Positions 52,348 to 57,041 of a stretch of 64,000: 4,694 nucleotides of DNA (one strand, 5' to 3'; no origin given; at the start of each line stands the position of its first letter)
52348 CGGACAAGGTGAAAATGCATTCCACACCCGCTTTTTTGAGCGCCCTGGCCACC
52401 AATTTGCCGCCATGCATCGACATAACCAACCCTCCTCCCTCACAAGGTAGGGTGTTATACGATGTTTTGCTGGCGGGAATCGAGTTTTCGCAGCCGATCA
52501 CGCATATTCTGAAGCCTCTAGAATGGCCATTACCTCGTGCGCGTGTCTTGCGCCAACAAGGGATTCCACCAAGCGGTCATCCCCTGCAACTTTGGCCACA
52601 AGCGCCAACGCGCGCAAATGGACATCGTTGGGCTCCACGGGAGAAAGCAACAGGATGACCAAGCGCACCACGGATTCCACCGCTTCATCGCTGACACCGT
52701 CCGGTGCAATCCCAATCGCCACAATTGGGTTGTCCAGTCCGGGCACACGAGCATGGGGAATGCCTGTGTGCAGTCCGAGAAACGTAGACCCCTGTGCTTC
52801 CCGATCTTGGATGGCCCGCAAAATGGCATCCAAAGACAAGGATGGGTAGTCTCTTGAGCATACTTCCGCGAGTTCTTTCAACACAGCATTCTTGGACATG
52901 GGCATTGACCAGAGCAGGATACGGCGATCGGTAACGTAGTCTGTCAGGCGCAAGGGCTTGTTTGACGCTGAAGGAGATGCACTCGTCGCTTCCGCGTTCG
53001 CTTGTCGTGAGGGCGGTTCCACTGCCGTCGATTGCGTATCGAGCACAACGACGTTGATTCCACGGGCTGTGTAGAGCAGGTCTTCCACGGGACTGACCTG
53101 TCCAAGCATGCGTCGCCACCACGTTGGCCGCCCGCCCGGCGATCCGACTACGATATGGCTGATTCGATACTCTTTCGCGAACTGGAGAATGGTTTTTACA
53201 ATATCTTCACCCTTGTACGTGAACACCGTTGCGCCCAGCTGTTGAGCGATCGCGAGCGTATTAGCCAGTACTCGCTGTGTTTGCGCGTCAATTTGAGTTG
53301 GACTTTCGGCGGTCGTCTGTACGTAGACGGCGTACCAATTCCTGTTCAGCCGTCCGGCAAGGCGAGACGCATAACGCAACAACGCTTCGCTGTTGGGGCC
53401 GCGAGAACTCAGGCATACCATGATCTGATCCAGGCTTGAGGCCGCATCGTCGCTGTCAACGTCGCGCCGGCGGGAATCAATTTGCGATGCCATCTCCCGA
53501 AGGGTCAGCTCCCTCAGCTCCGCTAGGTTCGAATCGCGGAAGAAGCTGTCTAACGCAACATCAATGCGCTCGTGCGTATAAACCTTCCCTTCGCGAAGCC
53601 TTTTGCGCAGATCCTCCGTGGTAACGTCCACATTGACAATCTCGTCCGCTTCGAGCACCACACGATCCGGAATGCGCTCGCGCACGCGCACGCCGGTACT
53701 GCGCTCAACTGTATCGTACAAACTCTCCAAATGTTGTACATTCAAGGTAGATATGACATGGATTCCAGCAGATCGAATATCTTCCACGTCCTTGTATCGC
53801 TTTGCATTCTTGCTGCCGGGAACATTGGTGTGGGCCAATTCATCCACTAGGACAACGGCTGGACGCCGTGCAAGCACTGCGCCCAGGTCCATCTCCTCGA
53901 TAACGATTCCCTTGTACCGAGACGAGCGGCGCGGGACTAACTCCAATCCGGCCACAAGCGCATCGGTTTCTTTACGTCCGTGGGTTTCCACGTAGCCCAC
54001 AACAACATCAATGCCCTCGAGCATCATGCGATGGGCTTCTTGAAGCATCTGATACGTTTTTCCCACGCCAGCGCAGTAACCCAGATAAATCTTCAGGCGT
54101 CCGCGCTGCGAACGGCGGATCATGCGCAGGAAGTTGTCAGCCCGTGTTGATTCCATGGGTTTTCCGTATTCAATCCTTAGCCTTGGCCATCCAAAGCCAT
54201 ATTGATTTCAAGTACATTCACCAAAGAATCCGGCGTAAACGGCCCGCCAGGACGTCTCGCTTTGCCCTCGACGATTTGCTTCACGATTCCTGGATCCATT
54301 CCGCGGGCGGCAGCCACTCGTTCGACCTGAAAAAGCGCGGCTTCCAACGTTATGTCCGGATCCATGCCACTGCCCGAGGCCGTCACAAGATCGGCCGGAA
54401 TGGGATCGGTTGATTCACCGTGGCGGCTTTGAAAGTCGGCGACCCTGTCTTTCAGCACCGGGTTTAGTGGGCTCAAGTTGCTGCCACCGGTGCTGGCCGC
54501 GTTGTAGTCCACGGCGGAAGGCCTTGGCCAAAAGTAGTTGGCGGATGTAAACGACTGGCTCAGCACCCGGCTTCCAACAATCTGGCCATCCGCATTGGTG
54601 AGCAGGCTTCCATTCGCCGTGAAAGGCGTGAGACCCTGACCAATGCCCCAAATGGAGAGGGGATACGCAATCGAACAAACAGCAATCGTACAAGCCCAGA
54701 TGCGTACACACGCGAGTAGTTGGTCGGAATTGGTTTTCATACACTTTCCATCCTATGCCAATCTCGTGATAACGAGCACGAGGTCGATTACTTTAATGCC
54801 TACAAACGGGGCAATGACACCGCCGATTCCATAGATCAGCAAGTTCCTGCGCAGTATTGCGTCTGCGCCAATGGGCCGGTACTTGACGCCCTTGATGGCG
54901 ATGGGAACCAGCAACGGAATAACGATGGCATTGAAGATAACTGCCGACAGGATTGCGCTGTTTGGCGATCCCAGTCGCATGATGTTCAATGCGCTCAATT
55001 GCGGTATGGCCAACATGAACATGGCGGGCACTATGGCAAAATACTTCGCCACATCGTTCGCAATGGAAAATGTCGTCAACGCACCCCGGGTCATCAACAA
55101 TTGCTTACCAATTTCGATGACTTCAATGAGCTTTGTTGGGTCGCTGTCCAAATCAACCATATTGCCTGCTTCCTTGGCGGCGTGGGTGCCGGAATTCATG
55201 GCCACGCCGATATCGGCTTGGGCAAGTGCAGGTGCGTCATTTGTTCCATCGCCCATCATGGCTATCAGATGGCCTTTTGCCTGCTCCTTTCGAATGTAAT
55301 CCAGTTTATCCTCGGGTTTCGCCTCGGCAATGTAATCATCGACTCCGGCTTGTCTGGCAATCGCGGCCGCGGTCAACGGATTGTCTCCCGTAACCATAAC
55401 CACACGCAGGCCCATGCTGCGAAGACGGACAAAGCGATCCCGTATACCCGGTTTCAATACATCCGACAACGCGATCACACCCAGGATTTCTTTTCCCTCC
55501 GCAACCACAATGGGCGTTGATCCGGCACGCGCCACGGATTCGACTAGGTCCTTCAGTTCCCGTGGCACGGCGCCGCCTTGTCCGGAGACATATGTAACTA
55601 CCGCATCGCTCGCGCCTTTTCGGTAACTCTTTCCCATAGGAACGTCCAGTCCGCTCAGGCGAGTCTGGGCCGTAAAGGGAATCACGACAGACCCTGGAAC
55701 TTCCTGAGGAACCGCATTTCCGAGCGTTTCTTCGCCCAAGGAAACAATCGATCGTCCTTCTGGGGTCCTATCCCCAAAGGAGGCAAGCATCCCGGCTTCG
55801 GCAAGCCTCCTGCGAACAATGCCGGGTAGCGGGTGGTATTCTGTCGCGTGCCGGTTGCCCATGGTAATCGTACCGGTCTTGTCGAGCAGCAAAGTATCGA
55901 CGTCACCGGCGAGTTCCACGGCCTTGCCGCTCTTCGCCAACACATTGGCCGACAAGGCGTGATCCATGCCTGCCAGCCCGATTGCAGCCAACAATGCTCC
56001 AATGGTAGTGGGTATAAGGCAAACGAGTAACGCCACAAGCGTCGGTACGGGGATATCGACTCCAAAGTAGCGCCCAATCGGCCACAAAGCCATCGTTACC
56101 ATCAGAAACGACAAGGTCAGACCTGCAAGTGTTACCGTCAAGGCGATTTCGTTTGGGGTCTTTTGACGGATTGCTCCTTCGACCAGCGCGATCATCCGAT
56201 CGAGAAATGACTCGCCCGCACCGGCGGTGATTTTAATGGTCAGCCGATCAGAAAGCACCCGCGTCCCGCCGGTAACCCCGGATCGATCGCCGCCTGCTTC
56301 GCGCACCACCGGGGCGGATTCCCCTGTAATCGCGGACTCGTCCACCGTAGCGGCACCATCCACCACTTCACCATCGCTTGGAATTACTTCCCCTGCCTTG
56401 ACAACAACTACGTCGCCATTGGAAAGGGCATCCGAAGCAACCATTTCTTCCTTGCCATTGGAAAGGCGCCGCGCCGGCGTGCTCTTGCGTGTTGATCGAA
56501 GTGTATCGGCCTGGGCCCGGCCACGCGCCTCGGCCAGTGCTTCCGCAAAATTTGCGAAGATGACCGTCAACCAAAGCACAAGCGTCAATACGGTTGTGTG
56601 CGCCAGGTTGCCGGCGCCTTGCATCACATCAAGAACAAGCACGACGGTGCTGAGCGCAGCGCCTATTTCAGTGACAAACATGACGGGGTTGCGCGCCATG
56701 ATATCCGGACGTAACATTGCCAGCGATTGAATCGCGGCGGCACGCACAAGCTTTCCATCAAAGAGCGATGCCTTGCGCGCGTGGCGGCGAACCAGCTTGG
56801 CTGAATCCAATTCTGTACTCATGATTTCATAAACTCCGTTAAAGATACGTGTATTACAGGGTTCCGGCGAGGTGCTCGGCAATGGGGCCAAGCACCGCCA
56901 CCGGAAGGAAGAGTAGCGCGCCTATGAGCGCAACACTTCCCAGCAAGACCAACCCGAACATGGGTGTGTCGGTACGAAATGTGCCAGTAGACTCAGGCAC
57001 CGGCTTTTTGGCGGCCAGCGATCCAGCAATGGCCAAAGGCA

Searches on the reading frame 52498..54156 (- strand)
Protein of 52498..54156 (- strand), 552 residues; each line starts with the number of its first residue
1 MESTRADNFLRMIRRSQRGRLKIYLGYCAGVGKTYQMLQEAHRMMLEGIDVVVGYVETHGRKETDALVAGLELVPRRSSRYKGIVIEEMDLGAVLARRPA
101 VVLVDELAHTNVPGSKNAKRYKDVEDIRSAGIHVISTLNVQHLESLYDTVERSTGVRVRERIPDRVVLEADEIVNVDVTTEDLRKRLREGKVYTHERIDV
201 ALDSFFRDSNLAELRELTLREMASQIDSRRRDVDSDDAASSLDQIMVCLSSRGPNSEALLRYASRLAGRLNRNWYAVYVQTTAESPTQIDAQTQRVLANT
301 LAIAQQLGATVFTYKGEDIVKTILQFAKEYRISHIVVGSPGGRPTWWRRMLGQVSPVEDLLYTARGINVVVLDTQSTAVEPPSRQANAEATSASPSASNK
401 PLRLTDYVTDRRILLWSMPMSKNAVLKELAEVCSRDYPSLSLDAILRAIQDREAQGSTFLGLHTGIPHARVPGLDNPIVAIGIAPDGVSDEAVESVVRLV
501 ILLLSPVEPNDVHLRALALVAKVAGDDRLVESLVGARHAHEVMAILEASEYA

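Call 3: search_protein_families(library=pfam, proteins=[window:52498-54156:-])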
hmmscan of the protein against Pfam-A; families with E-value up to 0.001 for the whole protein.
window:52498-54156:- (552 aa): 3 families
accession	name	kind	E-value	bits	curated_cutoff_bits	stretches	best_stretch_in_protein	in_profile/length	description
PF02702.23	KdpD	-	4.4e-93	310.9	26.1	1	17-226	1-210/210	Osmosensitive K+ channel His kinase sensor domain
PF00359.27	PTS_EIIA_2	-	7.7e-17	62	27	1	412-547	7-142/144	Phosphoenolpyruvate-dependent sugar phosphotransferase system, EIIA 2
PF00582.32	Usp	-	1.9e-07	32.2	24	1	244-355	4-126/141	Universal stress protein family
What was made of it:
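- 52498..54156 (-): Soluble, kinase-less KdpD N-terminal domain (P-loop GVGKT) + Usp + EIIA(Ntr)-like domain with the histidine retained (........). Pfam call 3.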

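Call 38: search_protein_families(library=ncbifam, proteins=[window:52498-54156:-], max_evalue=1e-10)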
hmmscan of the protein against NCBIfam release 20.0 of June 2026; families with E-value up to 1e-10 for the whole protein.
window:52498-54156:- (552 aa): 3 families
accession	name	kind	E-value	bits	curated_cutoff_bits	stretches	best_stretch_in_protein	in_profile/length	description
NF038185.1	KdpD_non_kinase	exception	3e-110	369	550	1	6-339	6-340/373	KdpD-like non-kinase potassium sensor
NF007793.0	PRK10490.1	equivalog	1.7e-108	363.9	1123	1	6-350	10-355/895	two-component system sensor histidine kinase KdpD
TIGR01419.1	nitro_reg_IIA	equivalog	3.5e-14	52.9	138.7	1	404-547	2-144/145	PTS IIA-like nitrogen regulatory protein PtsN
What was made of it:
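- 52498..54156 (-): NCBIfam KdpD_non_kinase scores 369 bits (cut-off 550) and PtsN 53 bits (cut-off 139) (call 38).
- On DVU3334-type sigma-54 kdp regulatory module: Calls 3 and 38.
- The operon's own KdpD homologue lacks the kinase half (calls 3, 38).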

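Call 66: find_homologous_proteins(query=window:52498-54156:-, max_evalue=1e-20)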
Query window:52498-54156:- (552 aa): 7999 proteins with E <= 1e-20 among 8000 candidates; the best 120 are listed.
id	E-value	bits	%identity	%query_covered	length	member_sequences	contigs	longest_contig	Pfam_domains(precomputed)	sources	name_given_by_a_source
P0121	0.0e+0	1198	100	100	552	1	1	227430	PF00359.28,PF02702.24,PF00582.33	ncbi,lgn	ncbi:MAG: hypothetical protein AMXMBFR84_13850 [Candidatus Hydrogenedentota bacterium]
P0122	1.8e-217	741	63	100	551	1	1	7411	PF00359.28,PF02702.24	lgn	-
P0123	1.6e-210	718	60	100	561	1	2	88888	PF00359.28,PF02702.24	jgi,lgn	-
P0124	2.4e-210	718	61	98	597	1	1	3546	PF00359.28,PF02702.24,PF00582.33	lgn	-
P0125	7.6e-210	716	60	98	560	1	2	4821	PF00359.28,PF02702.24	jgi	jgi:two-component system sensor histidine kinase KdpD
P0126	1.4e-209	715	60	97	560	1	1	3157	PF00359.28,PF02702.24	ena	-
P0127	1.7e-209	715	60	98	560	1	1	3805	PF00359.28,PF02702.24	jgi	jgi:two-component system sensor histidine kinase KdpD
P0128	1.8e-209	715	60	98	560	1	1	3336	PF00359.28,PF02702.24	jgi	jgi:two-component system sensor histidine kinase KdpD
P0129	2.2e-209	715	60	98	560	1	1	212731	PF00359.28,PF02702.24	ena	-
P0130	3.0e-209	714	61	99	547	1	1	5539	PF00359.28,PF02702.24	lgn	-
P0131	3.5e-209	714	60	98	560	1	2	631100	PF00359.28,PF02702.24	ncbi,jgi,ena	jgi:two-component system sensor histidine kinase KdpD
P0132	3.7e-209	714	60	98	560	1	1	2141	PF00359.28,PF02702.24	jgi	jgi:two-component system sensor histidine kinase KdpD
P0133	6.8e-209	713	60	100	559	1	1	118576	PF00359.28,PF02702.24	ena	-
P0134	7.4e-209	713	60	100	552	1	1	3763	PF00359.28,PF02702.24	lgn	-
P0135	1.0e-208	713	62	98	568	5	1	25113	PF00359.28,PF02702.24,PF00582.33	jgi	jgi:two-component system sensor histidine kinase KdpD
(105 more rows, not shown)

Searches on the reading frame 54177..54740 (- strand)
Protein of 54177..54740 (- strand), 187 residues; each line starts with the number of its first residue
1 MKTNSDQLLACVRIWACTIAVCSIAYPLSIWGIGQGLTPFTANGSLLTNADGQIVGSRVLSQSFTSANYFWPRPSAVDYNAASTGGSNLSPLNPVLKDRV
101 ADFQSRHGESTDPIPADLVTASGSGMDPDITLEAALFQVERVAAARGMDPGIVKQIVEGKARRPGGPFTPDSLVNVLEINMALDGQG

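Call 3: search_protein_families(library=pfam, proteins=[window:54177-54740:-])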
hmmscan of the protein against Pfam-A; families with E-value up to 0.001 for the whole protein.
window:54177-54740:- (187 aa): 1 family
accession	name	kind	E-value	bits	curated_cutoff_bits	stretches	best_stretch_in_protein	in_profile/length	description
PF02669.20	KdpC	-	2.9e-57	193.8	24.1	1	10-184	3-181/182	K+-transporting ATPase, c chain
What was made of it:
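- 54177..54740 (-): kdpC. Pfam KdpC, 2.9e-57 (call 3).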

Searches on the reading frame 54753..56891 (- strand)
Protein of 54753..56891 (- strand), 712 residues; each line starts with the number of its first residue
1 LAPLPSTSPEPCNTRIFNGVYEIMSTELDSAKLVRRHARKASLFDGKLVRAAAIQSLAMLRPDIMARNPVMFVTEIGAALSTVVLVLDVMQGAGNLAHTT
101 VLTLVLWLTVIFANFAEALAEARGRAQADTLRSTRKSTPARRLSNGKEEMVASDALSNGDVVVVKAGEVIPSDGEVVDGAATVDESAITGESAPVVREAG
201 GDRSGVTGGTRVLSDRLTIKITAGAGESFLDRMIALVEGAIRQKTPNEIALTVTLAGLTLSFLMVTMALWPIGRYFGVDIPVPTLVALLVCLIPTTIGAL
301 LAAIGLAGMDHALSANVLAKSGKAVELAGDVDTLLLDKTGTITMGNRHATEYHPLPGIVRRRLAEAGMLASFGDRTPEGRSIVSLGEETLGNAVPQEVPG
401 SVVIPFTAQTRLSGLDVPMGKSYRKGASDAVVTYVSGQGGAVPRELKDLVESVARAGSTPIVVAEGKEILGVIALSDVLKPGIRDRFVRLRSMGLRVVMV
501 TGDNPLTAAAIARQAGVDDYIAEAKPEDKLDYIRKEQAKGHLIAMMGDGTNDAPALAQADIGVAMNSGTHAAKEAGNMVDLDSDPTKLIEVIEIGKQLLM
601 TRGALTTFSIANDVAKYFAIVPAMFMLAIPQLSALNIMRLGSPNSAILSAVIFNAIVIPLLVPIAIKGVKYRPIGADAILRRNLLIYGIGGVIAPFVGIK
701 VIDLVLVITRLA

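Call 3: search_protein_families(library=pfam, proteins=[window:54753-56891:-])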
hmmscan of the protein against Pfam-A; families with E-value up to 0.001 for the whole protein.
window:54753-56891:- (712 aa): 4 families
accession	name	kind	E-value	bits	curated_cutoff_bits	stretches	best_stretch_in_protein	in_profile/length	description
PF00122.25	E1-E2_ATPase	-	1.6e-30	106.4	28.1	1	138-311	5-177/181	E1-E2 ATPase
PF00702.32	Hydrolase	-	3.8e-27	96.4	26.4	1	331-560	1-191/191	haloacid dehalogenase-like hydrolase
PF08282.18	Hydrolase_3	-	1.2e-05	25.7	20.9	1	543-579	206-242/255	haloacid dehalogenase-like hydrolase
PF12710.13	HAD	-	0.00017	22.5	27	0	456-556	63-188/189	haloacid dehalogenase-like hydrolase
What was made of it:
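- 54753..56891 (-): kdpB, the P-type ATPase subunit. The exact start is uncertain. Pfam E1-E2_ATPase and Hydrolase (call 3).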
